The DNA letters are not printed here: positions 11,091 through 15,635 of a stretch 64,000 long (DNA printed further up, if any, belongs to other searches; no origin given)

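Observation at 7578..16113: Three-gene operon built around a 1874-aa Cys-rich giant surface protein flanked by proteins with pilin-like N-termini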

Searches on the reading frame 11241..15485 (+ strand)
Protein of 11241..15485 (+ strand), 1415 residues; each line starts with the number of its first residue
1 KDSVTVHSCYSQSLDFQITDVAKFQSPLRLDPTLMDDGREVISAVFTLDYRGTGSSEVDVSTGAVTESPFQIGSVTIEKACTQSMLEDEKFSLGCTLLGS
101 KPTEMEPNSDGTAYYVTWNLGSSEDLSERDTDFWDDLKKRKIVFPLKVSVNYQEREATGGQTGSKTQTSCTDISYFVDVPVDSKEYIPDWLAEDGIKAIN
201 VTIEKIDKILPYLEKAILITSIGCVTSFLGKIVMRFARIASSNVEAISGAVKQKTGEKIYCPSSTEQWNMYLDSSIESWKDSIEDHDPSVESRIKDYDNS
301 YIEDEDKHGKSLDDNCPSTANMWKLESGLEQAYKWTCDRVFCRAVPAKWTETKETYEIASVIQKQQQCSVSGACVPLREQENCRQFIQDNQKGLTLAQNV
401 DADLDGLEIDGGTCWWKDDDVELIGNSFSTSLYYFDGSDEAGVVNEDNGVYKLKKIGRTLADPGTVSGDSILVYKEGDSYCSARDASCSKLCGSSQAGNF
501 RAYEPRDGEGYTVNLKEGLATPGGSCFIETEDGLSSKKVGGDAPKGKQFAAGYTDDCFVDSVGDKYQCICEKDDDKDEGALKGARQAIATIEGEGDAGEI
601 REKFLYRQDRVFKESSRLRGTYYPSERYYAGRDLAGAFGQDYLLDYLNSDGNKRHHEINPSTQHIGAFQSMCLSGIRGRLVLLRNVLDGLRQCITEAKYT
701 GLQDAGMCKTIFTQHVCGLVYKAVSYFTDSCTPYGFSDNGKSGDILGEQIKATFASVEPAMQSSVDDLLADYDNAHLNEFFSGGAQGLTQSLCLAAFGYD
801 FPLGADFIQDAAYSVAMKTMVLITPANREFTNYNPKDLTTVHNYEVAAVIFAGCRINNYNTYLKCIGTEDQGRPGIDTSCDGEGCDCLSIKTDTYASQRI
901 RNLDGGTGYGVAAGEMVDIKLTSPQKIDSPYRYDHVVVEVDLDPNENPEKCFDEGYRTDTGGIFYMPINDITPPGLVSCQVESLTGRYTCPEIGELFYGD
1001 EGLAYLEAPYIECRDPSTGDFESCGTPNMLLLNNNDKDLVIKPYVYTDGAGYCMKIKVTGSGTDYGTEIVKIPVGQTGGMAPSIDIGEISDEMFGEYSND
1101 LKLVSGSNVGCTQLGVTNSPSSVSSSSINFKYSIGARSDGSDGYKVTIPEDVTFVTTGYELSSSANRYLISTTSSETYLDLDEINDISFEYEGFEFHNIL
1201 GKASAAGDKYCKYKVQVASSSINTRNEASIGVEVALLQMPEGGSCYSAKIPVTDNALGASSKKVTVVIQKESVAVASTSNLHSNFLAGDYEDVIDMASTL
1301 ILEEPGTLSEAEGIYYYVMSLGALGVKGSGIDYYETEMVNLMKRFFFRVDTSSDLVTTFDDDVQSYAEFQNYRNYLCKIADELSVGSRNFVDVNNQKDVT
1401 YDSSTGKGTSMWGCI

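Call 27: find_homologous_proteins(query=A3, max_evalue=0.001)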
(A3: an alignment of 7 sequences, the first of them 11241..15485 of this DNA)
Query A3 (7 sequences) (1415 aa, profile of the alignment): 74 proteins with E <= 0.001 among 8000 candidates.
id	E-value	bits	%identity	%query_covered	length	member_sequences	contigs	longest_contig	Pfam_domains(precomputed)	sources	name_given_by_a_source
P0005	0.0e+0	2098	49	98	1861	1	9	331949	PF09136.17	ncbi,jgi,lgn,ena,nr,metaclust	ncbi:fibronectin type III domain-containing protein [archaeon]|jgi:hypothetical protein|nr:fibronect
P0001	0.0e+0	2094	100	100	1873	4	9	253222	PF16656.12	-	-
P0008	0.0e+0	2048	41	98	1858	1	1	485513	PF16656.12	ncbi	-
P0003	0.0e+0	1862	63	100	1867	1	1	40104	PF09136.17,PF16656.12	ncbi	-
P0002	0.0e+0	1772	66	100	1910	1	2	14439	PF09136.17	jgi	jgi:hypothetical protein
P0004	0.0e+0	1762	62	98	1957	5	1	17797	PF16656.12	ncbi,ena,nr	ncbi:hypothetical protein CL619_00015 [archaeon]|nr:hypothetical protein [archaeon]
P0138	0.0e+0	1700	41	98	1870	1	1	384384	PF16656.12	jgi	jgi:hypothetical protein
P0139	0.0e+0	1687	43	98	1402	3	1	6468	-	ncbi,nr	ncbi:MAG: hypothetical protein KJ896_02190, partial [Nanoarchaeota archaeon]|nr:hypothetical protein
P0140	0.0e+0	1668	45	98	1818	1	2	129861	PF09136.17,PF16656.12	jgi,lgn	-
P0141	0.0e+0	1619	45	61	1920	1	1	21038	PF09136.17,PF16656.12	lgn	-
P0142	0.0e+0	1553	44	61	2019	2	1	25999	PF16656.12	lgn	-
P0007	0.0e+0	1552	40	97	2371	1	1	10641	PF16656.12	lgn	-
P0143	0.0e+0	1531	38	98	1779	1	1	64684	PF16656.12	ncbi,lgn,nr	ncbi:MAG: hypothetical protein Q8Q01_00020 [archaeon]|nr:hypothetical protein [archaeon]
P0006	0.0e+0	1514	43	98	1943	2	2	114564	PF09136.17,PF16656.12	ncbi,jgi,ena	-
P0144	0.0e+0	1506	37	97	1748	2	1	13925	PF16656.12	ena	-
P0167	0.0e+0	1383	38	58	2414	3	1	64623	PF01841.26,PF16656.12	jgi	-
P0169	0.0e+0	1365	35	98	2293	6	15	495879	PF01841.26,PF16656.12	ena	-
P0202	1.7e-24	104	25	21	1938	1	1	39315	-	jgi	jgi:hypothetical protein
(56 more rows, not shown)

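Call 35: search_solved_structures(query=A3, max_evalue=1)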
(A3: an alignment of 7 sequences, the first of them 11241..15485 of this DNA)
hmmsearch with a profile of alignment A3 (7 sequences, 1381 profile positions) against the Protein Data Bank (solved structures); distinct sequences matched with E-value up to 1: 9.
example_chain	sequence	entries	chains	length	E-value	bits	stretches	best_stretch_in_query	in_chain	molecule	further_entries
9hkf_B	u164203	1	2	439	0.075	13.9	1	172-216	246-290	Haloalkane dehalogenase,non-specific serine/threonine protein kinase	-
2wkq_A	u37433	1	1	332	0.19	12.5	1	172-219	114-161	NPH1-1, RAS-RELATED C3 BOTULINUM TOXIN SUBSTRATE 1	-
2wkr_A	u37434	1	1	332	0.19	12.5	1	172-219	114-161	NPH1-1, RAS-RELATED C3 BOTULINUM TOXIN SUBSTRATE 1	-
2wkp_A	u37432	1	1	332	0.19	12.5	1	172-219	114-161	NPH1-1, RAS-RELATED C3 BOTULINUM TOXIN SUBSTRATE 1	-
5hzi_A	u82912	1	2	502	0.45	11.3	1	172-227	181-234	Intersectin-1,NPH1-1,Intersectin-1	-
5hzj_A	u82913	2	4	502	0.45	11.3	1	172-227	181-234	Intersectin-1,NPH1-1,Intersectin-1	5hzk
2v1a_A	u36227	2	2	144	0.49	11.2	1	172-209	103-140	NPH1-1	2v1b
5djt_A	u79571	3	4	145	0.49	11.2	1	172-209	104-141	NPH1-2 | NPH1-1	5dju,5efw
2v0u_A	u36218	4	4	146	0.5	11.1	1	172-209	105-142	NPH1-1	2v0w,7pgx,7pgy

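Call 48: predict_structure(alignment_id=A4)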
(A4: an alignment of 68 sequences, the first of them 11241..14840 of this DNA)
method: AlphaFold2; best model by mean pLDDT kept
length: 1200 residues; sequences in the alignment: 68
mean_pLDDT: 80.0   pTM: 0.61
mean pLDDT of the five models: 80.0, 78.7, 75.3, 74.7, 74.7
residues with pLDDT >= 90: 262; 70-90: 723; 50-70: 153; < 50: 62
segments of 3 or more residues with pLDDT < 50: 1-7, 369-371, 421-424, 539-541, 716-755
pLDDT, mean of each block of 10 residues (from residue 1): 49 83 81 85 91 83 79 92 86 90 89 91 77 72 91 88 90 84 68 83 90 89 88 87 86 85 90 92 83 90 84 93 92 92 91 82 61 74 83 75 64 77 55 78 72 84 68 83 84 69 78 74 83 55 63 85 84 61 84 77 92 88 91 87 80 83 85 89 85 77 56 46 40 41 28 53 82 79 71 69 75 82 89 85 91 93 90 81 74 71 92 87 88 93 88 84 92 78 78 73 72 84 80 76 82 84 79 75 86 69 76 82 81 91 91 89 86 90 91 89
secondary structure, 60 per line:
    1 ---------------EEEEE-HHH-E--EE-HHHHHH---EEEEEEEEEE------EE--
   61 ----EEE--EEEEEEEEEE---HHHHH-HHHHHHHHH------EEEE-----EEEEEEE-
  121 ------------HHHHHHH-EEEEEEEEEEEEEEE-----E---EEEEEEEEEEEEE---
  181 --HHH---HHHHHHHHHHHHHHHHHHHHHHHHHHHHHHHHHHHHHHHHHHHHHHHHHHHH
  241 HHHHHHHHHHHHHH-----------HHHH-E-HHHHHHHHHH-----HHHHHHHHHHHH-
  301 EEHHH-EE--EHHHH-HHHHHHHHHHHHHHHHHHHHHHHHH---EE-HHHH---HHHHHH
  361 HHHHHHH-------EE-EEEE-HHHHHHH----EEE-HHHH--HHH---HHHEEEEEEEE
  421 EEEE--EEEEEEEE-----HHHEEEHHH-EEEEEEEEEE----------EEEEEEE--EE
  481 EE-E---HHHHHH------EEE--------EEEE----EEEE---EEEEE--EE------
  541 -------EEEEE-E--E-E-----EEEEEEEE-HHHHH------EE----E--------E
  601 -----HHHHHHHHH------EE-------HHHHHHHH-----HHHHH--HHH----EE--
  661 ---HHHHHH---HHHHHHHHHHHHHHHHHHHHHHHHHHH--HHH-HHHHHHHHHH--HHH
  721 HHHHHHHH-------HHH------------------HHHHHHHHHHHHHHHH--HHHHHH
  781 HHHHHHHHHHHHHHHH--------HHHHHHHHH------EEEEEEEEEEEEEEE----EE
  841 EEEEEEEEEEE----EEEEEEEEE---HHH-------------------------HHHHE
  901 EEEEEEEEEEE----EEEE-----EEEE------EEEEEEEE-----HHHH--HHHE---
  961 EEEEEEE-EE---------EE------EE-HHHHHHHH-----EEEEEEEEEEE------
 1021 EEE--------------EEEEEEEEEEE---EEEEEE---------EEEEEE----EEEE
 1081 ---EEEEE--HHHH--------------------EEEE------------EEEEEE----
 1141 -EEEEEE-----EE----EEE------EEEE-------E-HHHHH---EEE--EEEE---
elements in order (helices of 4 or more, strands of 3 or more residues): E16-20 H32-37 E41-50 E65-67 E70-79 H83-87 H89-97 E104-107 E113-119 H133-139 E141-155 E165-177 H189-254 H266-269 H273-282 H288-299 H312-315 H317-341 H348-351 H355-367 E378-381 H383-389 E394-396 H398-401 E413-424 E427-434 E443-445 E450-459 E470-476 E479-482 H488-493 E500-502 E511-514 E519-522 E526-530 E548-552 E565-572 H574-578 H606-614 H630-637 H643-647 H664-669 H673-699 H706-715 H718-728 H757-772 H775-796 H805-813 E820-834 E839-851 E856-864 H896-899 E900-911 E916-919 E925-928 E935-942 H948-951 E961-967 H991-998 E1004-1014 E1021-1023 E1038-1048 E1052-1057 E1067-1072 E1077-1080 E1084-1088 H1091-1094 E1115-1118 E1131-1136 E1142-1147 E1159-1161 E1168-1171 H1181-1185 E1189-1191 E1194-1197

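Call 52: fold_search(model_id=the predicted structure, library=pdb)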
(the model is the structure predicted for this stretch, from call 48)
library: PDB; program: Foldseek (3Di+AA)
matches with E <= 10: 448; with E <= 0.001: 0
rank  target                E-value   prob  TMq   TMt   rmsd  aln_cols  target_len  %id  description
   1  4ph8_A                2.3e-02  0.63  0.06  0.33  17.3       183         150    9  Crystal structure of AggA, the major subunit of aggregative adherence fimbriae type I (AAF/I) from the Escherichia col (released 2014-10-01)
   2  5eq4_B                2.4e-02  0.63  0.06  0.24   9.6       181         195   11  Crystal structure of the SrpA adhesin R347E mutant from Streptococcus sanguinis (released 2016-01-27)
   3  8fxr_U3               3.2e-02  0.20  0.04  0.14  20.5       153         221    6  Structure of neck with portal vertex of capsid of Agrobacterium phage Milano (released 2023-12-06)
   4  6dnv_B                3.5e-02  0.60  0.06  0.33   8.9       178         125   10  Crystal Structure of Neisseria meningitidis DsbD n-terminal domain in the reduced form (released 2018-09-12)
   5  7nxd_A                3.9e-02  0.18  0.07  0.09  19.2       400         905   11  Cryo-EM structure of human integrin alpha5beta1 in the half-bent conformation (released 2021-08-25)
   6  8fwc_0                4.3e-02  0.15  0.03  0.14  20.2       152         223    8  Collar sheath structure of Agrobacterium phage Milano (released 2023-12-06)
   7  3s3j_A                4.5e-02  0.28  0.07  0.11  15.3       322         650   10  Transglutaminase 2 in complex with a novel inhibitor (released 2012-06-06)
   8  8tm1_H                5.6e-02  0.82  0.07  0.44   8.3       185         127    7  Antibody N3-1 bound to RBDs in the up and down conformations (released 2024-01-17)
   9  6dps_A                6.9e-02  0.38  0.06  0.32   8.4       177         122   10  Crystal Structure of Neisseria meningitidis DsbD n-terminal domain in the oxidised form (released 2018-09-12)
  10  3mlr_L                7.2e-02  0.63  0.06  0.26   9.2       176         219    8  Crystal structure of anti-HIV-1 V3 Fab 2557 in complex with a NY5 V3 peptide (released 2010-07-14)
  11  6dps_C                7.6e-02  0.28  0.06  0.29   9.9       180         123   10  Crystal Structure of Neisseria meningitidis DsbD n-terminal domain in the oxidised form (released 2018-09-12)
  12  2f68                  7.6e-02  0.11  0.05  0.12  18.4       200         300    8  Crystal structure of collagen adhesin (CNA) from S. aureus (released 2006-12-12)
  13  1tcr_B                8.0e-02  0.30  0.06  0.19   9.6       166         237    5  MURINE T-CELL ANTIGEN RECEPTOR 2C CLONE (released 1997-03-12)
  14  7tva_A                8.5e-02  0.54  0.07  0.14   8.9       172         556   14  Stat5a Core in complex with AK2292 (released 2023-02-15)
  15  5d39_D                8.5e-02  0.41  0.07  0.14   7.9       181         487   10  Transcription factor-DNA complex (released 2016-08-10)
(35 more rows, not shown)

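Call 58: find_encoding_contigs(protein=P0202, flank=10000, max_places=1)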
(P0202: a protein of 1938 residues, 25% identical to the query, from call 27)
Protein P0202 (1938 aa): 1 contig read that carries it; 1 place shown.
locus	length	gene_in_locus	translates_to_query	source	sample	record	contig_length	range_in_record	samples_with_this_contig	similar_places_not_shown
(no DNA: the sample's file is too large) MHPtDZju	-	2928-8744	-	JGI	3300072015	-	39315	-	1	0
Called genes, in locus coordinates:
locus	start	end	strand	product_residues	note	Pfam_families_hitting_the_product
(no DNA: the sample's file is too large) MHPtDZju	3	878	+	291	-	?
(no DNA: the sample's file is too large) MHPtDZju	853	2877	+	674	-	-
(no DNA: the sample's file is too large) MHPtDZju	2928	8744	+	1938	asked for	-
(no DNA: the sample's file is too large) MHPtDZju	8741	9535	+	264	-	-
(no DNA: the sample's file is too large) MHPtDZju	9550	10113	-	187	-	-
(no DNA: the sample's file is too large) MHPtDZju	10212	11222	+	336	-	PF17835:NOG1_N, PF01926:MMR_HSR1, PF02421:FeoB_N, PF06858:NOG1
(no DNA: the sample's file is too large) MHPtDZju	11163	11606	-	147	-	-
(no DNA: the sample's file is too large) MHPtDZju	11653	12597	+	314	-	PF01699:Na_Ca_ex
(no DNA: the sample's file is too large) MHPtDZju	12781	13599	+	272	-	-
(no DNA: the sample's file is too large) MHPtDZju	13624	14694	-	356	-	PF00487:FA_desaturase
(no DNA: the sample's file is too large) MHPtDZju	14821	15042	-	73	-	-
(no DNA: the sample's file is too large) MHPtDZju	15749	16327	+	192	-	PF13473:Cupredoxin_1 (weak)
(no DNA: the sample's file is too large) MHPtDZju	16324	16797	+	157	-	-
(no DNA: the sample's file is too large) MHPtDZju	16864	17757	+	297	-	PF17773:UPF0176_N, PF00581:Rhodanese, PF12368:Rhodanese_C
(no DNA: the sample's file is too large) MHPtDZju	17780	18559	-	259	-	PF02535:Zip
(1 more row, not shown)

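Call 59: fold_search(model_id=the predicted structure, library=viral)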
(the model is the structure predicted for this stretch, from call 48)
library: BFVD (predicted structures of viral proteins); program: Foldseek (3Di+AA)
matches with E <= 10: 375; with E <= 0.001: 0
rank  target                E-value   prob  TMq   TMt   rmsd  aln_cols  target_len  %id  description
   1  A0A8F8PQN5            5.3e-03  0.89  0.08  0.15  33.8       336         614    9  Signal transducer and activator of transcription [Clandestinovirus]
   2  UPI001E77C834         6.2e-03  0.87  0.07  0.26  10.0       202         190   10  (no name look-up for this kind of identifier)
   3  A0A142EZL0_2          1.5e-02  0.92  0.06  0.08   8.4       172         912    9  (no name in the UniProt tables at hand)
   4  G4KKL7                1.6e-02  0.72  0.07  0.31  11.3       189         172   15  (no name in the UniProt tables at hand)
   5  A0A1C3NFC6            2.1e-02  0.77  0.07  0.14  15.9       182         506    9  (no name in the UniProt tables at hand)
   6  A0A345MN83            2.3e-02  0.66  0.06  0.09   8.6       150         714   11  (no name in the UniProt tables at hand)
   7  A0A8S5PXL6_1          2.5e-02  0.60  0.06  0.09  13.1       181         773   11  Uncharacterized protein [Myoviridae sp. ctgsk7]
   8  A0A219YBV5            2.8e-02  0.82  0.07  0.36   8.3       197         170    8  Uncharacterized protein [Aeromonas phage 65.2]
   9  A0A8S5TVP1            2.8e-02  0.28  0.04  0.20  17.5       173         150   14  Uncharacterized protein [Siphoviridae sp. ctx254]
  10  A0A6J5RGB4            2.9e-02  0.13  0.06  0.05  27.3       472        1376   10  Ig-like domain-containing protein [uncultured Caudovirales phage]
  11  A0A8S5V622            4.4e-02  0.12  0.07  0.12  31.9       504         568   10  Uncharacterized protein [Myoviridae sp. ct4uh47]
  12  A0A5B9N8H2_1          4.9e-02  0.28  0.07  0.08  25.6       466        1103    9  (no name in the UniProt tables at hand)
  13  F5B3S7                5.2e-02  0.69  0.08  0.32  10.4       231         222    9  (no name in the UniProt tables at hand)
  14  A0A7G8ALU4            5.7e-02  0.77  0.06  0.28  10.7       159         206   11  (no name in the UniProt tables at hand)
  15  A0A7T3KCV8            6.0e-02  0.44  0.07  0.26   9.0       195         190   12  Uncharacterized protein [Campylobacter phage F207]
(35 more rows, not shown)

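Call 67: search_protein_representatives(alignment_id=A6)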
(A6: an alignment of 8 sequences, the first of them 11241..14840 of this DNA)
Query: 8 sequences, 1177 profile positions. Proteins with E-value up to 0.001 (for the whole library): 790; up to 1e-10: 662; up to 1e-30: 519. The best 150 are listed.
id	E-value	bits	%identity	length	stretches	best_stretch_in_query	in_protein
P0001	0.0e+00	1720.4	-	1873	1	2-1177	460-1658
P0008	0.0e+00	1677.2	-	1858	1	1-1177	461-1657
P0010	0.0e+00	1589.6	-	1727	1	1-1177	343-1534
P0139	0.0e+00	1360.2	-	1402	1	2-1177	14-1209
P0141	0.0e+00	1339.0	-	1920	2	501-1177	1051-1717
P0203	0.0e+00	1310.4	-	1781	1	2-1177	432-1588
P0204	0.0e+00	1293.7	-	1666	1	1-1177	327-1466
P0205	0.0e+00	1289.9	-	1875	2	489-1176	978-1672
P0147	0.0e+00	1278.9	-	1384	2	552-1176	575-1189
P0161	0.0e+00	1261.1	-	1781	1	1-1177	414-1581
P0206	0.0e+00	1260.1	-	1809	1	1-1177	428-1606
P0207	0.0e+00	1259.1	-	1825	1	1-1177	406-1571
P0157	0.0e+00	1252.5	-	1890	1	3-1176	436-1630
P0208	0.0e+00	1247.0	-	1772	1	2-1177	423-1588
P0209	0.0e+00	1235.1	-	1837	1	1-1177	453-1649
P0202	5.3e-265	898.8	-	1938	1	2-1173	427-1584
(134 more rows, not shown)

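Call 79: search_protein_families(library=pfam, proteins=[P0169, P0167], max_evalue=0.001)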
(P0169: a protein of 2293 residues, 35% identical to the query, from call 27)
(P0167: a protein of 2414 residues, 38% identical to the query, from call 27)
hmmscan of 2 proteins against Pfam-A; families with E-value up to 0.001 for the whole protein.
P0169 (2293 aa): 2 families
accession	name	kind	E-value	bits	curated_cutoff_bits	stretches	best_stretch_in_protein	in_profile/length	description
PF01841.26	Transglut_core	-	3.9e-11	43.6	23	1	229-335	11-108/108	Transglutaminase-like superfamily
PF16656.11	Pur_ac_phosph_N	-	1.4e-05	26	30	1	26-103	9-93/93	Purple acid Phosphatase, N-terminal domain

P0167 (2414 aa): 3 families
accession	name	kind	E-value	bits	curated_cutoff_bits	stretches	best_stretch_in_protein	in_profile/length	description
PF01841.26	Transglut_core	-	6.2e-09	36.5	23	1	259-369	5-108/108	Transglutaminase-like superfamily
PF16656.11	Pur_ac_phosph_N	-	2.7e-06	28.3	30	1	36-115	7-93/93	Purple acid Phosphatase, N-terminal domain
PF09136.16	Glucodextran_B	-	7.9e-06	26.1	27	1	516-585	13-82/83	Glucodextranase, domain B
